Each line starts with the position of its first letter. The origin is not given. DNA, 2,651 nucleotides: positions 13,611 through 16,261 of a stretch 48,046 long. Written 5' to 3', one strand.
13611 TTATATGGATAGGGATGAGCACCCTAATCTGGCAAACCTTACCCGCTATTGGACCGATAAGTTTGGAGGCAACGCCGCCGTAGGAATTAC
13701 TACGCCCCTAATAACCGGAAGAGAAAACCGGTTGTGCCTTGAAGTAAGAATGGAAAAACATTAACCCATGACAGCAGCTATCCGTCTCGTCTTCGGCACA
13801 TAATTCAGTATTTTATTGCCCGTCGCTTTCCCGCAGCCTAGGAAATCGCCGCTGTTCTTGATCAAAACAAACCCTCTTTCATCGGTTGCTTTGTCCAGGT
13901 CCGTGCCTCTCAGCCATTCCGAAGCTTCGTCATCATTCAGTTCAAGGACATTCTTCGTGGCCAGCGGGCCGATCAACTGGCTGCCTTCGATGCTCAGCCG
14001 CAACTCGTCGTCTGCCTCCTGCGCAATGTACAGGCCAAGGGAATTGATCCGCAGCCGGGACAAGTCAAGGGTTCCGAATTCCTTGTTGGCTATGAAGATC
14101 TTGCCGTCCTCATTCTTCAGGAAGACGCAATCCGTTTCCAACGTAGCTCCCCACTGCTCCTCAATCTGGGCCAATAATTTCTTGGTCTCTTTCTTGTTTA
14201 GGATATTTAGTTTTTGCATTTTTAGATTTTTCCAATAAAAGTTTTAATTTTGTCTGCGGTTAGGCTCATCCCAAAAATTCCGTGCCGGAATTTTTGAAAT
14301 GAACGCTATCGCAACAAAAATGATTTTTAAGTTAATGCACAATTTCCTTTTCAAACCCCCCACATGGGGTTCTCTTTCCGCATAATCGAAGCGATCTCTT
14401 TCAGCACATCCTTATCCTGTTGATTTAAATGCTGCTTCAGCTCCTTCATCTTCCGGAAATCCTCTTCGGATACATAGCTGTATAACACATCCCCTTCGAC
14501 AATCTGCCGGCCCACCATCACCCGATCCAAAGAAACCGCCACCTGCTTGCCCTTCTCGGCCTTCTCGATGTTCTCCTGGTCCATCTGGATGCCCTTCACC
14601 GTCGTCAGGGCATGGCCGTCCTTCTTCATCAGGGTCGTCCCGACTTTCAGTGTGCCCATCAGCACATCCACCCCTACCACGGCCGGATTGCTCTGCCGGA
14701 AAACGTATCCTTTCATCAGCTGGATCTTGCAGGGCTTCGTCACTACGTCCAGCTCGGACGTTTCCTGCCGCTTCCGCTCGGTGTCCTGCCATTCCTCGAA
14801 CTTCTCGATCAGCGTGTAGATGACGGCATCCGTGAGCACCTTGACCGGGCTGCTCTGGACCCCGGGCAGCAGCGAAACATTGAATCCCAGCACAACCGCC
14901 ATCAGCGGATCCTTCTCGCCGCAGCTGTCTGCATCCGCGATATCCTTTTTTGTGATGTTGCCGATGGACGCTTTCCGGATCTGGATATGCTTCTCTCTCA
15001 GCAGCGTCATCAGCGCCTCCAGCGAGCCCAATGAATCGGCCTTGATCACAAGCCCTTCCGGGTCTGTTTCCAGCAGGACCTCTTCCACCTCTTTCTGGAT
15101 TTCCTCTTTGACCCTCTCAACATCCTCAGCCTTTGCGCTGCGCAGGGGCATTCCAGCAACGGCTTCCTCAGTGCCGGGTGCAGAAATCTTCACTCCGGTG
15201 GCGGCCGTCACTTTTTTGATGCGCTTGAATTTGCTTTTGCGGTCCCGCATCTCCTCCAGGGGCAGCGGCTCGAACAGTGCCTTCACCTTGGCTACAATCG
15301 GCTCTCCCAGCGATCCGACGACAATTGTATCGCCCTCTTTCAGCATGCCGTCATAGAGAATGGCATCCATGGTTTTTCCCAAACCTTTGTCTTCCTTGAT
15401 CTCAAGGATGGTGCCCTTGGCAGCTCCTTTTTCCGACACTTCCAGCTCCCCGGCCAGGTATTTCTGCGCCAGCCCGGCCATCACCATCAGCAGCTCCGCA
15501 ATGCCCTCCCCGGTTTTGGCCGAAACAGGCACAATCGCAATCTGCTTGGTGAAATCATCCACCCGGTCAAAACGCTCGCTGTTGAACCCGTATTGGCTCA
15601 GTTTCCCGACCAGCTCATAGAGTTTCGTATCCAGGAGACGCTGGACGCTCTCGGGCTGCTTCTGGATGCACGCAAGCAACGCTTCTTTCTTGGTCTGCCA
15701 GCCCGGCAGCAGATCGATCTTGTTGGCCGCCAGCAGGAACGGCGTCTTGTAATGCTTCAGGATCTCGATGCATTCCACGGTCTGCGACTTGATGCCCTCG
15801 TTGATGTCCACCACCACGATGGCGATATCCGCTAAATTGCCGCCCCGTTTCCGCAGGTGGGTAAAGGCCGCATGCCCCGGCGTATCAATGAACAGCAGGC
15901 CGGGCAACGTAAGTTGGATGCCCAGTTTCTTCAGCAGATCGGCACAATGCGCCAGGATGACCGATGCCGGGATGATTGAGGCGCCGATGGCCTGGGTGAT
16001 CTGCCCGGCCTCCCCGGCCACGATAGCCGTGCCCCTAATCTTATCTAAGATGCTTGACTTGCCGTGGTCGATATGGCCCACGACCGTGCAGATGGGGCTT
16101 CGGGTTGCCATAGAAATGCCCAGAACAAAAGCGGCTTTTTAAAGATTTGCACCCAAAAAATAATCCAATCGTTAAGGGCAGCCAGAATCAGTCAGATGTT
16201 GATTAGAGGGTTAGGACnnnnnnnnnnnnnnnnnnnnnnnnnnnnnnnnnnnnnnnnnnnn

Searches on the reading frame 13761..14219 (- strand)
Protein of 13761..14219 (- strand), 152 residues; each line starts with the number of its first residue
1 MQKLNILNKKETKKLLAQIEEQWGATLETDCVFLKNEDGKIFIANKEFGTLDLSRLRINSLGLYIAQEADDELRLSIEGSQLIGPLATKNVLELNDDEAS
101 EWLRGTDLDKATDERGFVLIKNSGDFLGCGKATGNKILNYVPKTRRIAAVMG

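Call 11: search_protein_families(library=pfam, proteins=[window:13761-14219:-], max_evalue=0.01)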
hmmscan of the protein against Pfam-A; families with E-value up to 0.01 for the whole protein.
window:13761-14219:- (152 aa): 2 families
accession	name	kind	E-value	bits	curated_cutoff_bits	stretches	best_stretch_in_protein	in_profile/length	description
PF13636.12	Methyltranf_PUA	-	4e-11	43.2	27.6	1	99-147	1-49/49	RNA-binding PUA-like domain of methyltransferase RsmF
PF09157.17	TruB-C_2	-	0.00094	19.5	21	1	92-136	3-49/57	Pseudouridine synthase II TruB, C-terminal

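Call 17: find_encoding_contigs(protein=window:13761-14219:-, flank=10000, max_places=10)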
Protein window:13761-14219:- (152 aa): 4 contigs read that carry it; 4 places shown.
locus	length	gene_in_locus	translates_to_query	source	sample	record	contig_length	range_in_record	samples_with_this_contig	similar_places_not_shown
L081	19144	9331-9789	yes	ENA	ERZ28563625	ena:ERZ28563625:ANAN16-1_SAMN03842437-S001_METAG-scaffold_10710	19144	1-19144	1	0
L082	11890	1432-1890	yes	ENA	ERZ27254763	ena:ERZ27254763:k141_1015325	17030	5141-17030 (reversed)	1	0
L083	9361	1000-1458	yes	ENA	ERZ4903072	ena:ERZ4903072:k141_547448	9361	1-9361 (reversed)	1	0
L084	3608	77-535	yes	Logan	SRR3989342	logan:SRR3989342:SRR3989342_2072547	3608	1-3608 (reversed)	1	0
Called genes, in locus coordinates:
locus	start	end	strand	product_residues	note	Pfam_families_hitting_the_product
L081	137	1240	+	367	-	PF01137:RTC, PF05189:RTC_insert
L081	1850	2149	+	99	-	PF00736:EF1_GNE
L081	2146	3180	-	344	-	PF02005:TRM, PF02475:TRM5-TYW2_MTfase (weak), PF02005:TRM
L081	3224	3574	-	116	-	-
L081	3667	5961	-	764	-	PF05345:He_PIG, PF18911:PKD_4 (faint)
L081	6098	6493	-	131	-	-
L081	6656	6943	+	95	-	-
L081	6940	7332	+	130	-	-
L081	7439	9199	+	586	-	PF00009:GTP_EFTU, PF01926:MMR_HSR1 (weak), PF03144:GTP_EFTU_D2 (faint), PF11987:IF-2, PF14578:GTP_EFTU_D4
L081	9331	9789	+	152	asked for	PF13636:Methyltranf_PUA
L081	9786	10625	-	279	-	PF11899:DUF3419 (weak)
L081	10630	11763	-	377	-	-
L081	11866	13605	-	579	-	-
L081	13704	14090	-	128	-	PF04027:DUF371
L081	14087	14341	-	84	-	-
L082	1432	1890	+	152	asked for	PF13636:Methyltranf_PUA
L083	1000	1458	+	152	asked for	PF13636:Methyltranf_PUA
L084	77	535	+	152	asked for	PF13636:Methyltranf_PUA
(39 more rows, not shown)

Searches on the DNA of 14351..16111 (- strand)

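Call 54: search_with_rna_model(model_id=R1, sources=[L123, L126, L127, L085, L086, L087, L088, L089, L090, L091, L092, L093, L094, L095, L096, L097, L098, L099, L100, L101, L102, L103, L105, L106, L108, L109, L110, L111, L112, L113, L115, L116, L117, L118, L120, L121, L122], max_evalue=0.01)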
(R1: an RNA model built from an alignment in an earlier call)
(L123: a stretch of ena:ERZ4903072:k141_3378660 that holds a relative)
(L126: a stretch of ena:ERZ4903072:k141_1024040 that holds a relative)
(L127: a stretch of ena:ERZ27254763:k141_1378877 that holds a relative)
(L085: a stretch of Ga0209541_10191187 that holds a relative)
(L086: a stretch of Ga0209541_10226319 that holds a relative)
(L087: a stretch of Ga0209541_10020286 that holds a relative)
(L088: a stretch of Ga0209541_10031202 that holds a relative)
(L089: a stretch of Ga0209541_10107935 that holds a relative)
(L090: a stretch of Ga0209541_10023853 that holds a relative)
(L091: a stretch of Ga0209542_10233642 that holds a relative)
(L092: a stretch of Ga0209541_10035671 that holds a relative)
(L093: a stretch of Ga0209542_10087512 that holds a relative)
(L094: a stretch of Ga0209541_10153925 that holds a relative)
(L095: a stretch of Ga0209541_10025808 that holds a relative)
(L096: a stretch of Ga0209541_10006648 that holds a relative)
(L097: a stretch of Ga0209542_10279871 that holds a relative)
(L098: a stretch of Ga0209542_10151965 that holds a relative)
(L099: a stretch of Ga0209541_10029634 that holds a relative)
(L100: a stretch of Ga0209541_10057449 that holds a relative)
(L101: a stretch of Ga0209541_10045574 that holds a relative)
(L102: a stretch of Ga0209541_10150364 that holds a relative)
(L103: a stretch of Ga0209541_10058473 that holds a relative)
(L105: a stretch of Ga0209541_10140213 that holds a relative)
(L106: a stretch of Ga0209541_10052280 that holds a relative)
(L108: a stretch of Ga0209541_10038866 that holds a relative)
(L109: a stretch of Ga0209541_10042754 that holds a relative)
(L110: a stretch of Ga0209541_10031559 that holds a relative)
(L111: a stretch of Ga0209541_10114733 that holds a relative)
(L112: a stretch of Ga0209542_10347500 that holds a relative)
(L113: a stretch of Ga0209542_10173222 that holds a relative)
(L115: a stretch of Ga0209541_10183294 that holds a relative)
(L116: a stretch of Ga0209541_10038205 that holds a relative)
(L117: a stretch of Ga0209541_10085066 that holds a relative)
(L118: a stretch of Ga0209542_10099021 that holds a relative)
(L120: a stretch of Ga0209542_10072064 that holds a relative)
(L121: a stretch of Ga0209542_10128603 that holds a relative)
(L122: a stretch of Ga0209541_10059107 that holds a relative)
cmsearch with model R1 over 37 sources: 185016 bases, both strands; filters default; matches with E-value up to 0.01: 88.
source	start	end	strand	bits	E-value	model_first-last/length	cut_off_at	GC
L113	1017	1143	-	117.8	5.9e-20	1-126/126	no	0.31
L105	423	546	-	106.7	8.8e-18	1-126/126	no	0.35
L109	553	675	-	105.2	1.7e-17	1-126/126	no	0.33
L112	43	165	+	105.2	1.7e-17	1-126/126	no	0.33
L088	1278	1402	-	101.5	9.1e-17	1-126/126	no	0.36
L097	1106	1229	+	100.8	1.3e-16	1-126/126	no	0.31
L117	2189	2316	-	99.4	2.4e-16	1-126/126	no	0.3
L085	1086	1208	+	99.3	2.5e-16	1-126/126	no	0.36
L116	111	234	+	98.4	3.8e-16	1-126/126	no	0.45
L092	4222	4346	-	97.4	6e-16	1-126/126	no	0.34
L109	2460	2580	-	96.4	9.2e-16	1-126/126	no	0.4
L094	150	273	+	96.3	9.7e-16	1-126/126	no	0.32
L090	3358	3486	+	95.9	1.2e-15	1-126/126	no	0.32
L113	1018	1144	+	95.6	1.3e-15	1-126/126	no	0.32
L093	111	233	-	95.5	1.4e-15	1-126/126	no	0.36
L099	5766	5888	-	94.8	1.9e-15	1-126/126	no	0.4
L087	1452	1572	-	94.2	2.5e-15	1-126/126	no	0.32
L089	2509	2633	-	93.2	3.9e-15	1-126/126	no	0.35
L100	1621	1751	+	92.9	4.6e-15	1-126/126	no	0.32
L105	424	547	+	92.7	4.8e-15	1-126/126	no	0.35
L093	2813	2936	-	92.6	5.1e-15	1-126/126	no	0.35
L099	2864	2989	+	91.2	9.6e-15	1-126/126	no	0.34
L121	1217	1342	-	90.5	1.4e-14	1-126/126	no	0.32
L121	1218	1343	+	89.6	2e-14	1-126/126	no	0.32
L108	3887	4010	-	89.4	2.1e-14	1-126/126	no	0.34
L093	112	234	+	89.4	2.2e-14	1-126/126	no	0.37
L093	2814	2937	+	89.3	2.3e-14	1-126/126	no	0.36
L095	4614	4732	+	88.5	3.3e-14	1-126/126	no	0.34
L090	3357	3485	-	88.5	3.3e-14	1-126/126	no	0.32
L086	1154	1278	+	87.6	5e-14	1-126/126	no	0.34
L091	1051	1175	-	87.6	5e-14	1-126/126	no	0.34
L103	4206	4332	-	87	6.3e-14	1-126/126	no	0.33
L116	4898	5021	-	87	6.3e-14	1-126/126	no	0.41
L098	1908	2036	-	86.3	9e-14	1-126/126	no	0.36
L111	626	750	+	86.1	9.8e-14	1-126/126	no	0.38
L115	590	717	+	85.2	1.4e-13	1-126/126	no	0.41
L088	1279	1403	+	84.6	1.9e-13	1-126/126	no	0.35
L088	4646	4768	+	84.2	2.2e-13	1-126/126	no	0.35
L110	6748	6870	-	84.1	2.4e-13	1-126/126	no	0.36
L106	110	231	+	83.8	2.7e-13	1-126/126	no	0.36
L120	3501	3622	-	82.9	4.2e-13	1-126/126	no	0.39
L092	4223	4347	+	82.3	5.3e-13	1-126/126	no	0.34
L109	554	676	+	80.1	1.4e-12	1-126/126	no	0.33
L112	42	164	-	80.1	1.4e-12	1-126/126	no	0.33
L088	4645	4767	-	80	1.5e-12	1-126/126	no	0.35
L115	589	716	-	79.4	2e-12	1-126/126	no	0.41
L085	1085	1207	-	78.8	2.6e-12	1-126/126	no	0.37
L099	2863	2988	-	78.2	3.4e-12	1-126/126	no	0.35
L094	149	272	-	78.1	3.6e-12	1-126/126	no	0.32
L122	970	1089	-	77.5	4.6e-12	1-126/126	no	0.38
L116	110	233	-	77.3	5.2e-12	1-126/126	no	0.44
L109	2461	2581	+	76.6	7.1e-12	1-126/126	no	0.39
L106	109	230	-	74.8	1.6e-11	1-126/126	no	0.36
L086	1153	1277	-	74.3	1.9e-11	1-126/126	no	0.34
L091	1052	1176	+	74.3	1.9e-11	1-126/126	no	0.34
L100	1620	1750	-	74.3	2e-11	1-126/126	no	0.32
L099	5767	5889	+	73.1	3.4e-11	1-126/126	no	0.4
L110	6749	6871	+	72.4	4.6e-11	1-126/126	no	0.36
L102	288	410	+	72.4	4.7e-11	1-126/126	no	0.36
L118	2943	3065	+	72.4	4.7e-11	1-126/126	no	0.36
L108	3888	4011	+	72.3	4.8e-11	1-126/126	no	0.34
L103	4207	4333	+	71.8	6e-11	1-126/126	no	0.34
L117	2190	2317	+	70.3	1.2e-10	1-126/126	no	0.3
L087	1453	1573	+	69.9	1.5e-10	1-126/126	no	0.33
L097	1105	1228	-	69.6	1.7e-10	1-126/126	no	0.31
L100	18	140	+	69.5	1.7e-10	1-126/126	no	0.41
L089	2510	2634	+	68.5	2.7e-10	1-126/126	no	0.35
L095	4613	4731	-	68.3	2.9e-10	1-126/126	no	0.35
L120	3502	3623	+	67.9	3.5e-10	1-126/126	no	0.4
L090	4409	4541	+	67.9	3.6e-10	1-126/126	no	0.36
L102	287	409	-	65.3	1.2e-09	1-126/126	no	0.36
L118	2942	3064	-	65.3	1.2e-09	1-126/126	no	0.36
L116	4899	5022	+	64.7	1.5e-09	1-126/126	no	0.41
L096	16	129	-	64.6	1.6e-09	1-126/126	no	0.28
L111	625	749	-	63.5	2.6e-09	1-126/126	no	0.38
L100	21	139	-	63.2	2.9e-09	1-126/126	no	0.41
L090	4408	4540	-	61.8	5.6e-09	1-126/126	no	0.36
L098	1909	2037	+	61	7.9e-09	1-126/126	no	0.36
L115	1781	1862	-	58.2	2.8e-08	39-126/126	no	0.32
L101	1528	1648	-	58.2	2.8e-08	1-126/126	no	0.36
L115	1780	1870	+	56.5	6e-08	1-94/126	3'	0.34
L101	1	86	+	55.9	8.2e-08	38-126/126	5'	0.36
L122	971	1090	+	51.4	6e-07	1-126/126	no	0.38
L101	1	85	-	49.4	1.5e-06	1-88/126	3'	0.35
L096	5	126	+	47.6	3.3e-06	1-126/126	no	0.32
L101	1529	1649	+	44.1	1.6e-05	1-126/126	no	0.35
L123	12047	12164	-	35.4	0.00083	1-126/126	no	0.31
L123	12044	12165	+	31.6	0.0047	1-126/126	no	0.33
